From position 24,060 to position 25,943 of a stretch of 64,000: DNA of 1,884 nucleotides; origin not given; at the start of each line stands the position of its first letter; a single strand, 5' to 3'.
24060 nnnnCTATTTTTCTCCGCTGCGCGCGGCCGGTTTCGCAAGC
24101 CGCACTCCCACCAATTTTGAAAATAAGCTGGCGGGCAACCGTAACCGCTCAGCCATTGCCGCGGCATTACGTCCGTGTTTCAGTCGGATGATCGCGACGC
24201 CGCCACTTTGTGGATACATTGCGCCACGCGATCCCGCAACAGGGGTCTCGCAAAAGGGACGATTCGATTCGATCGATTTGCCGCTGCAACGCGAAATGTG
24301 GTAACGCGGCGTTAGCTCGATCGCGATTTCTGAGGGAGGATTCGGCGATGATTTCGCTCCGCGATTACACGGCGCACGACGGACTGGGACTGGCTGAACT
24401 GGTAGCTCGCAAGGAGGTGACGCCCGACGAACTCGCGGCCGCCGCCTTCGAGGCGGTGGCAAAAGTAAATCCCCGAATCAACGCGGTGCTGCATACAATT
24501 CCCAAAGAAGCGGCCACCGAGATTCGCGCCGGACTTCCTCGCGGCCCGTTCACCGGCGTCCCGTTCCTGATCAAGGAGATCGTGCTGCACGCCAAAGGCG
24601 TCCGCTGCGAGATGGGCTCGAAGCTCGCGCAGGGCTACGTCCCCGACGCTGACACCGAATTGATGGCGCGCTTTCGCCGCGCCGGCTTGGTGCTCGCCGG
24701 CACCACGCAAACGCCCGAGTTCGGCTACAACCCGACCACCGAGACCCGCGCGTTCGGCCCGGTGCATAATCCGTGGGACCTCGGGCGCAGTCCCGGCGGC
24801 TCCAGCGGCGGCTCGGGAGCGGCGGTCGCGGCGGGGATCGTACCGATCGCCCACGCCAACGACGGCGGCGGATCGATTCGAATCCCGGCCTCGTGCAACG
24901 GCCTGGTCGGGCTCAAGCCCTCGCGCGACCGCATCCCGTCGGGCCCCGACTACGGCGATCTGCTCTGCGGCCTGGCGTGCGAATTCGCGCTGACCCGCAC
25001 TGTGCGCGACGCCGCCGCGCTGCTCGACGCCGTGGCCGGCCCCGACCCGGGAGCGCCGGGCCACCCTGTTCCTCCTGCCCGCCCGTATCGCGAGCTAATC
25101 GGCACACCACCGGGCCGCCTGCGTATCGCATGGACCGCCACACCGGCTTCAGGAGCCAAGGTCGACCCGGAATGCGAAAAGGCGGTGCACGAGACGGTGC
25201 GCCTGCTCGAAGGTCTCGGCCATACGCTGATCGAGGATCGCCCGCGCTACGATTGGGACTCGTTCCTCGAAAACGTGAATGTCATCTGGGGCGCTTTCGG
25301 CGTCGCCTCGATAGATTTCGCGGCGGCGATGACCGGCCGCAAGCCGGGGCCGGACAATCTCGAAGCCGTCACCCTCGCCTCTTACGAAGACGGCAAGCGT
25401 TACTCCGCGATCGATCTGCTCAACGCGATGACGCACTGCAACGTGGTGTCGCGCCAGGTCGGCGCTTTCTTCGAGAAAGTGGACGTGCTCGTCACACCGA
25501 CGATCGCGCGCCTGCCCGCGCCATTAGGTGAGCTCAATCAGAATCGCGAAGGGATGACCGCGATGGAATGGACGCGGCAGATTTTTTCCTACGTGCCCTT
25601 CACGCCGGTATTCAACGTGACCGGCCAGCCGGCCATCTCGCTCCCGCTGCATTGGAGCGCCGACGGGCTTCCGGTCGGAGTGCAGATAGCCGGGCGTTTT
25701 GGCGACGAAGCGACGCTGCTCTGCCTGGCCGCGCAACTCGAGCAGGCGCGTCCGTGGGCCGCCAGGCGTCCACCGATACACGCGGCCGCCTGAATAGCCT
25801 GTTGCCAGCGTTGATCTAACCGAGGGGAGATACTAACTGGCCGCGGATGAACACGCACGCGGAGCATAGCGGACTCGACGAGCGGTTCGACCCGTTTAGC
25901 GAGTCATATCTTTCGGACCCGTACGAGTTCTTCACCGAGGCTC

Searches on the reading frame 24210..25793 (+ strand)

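Call 18: search_protein_families(library=pfam, proteins=[window:24210-25793:+], max_evalue=0.00001)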
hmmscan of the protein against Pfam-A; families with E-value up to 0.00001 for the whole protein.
window:24210-25793:+ (527 aa): 1 family
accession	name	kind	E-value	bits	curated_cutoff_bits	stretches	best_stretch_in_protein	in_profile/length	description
PF01425.27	Amidase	-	1.6e-95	321.2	27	1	75-504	2-445/445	Amidase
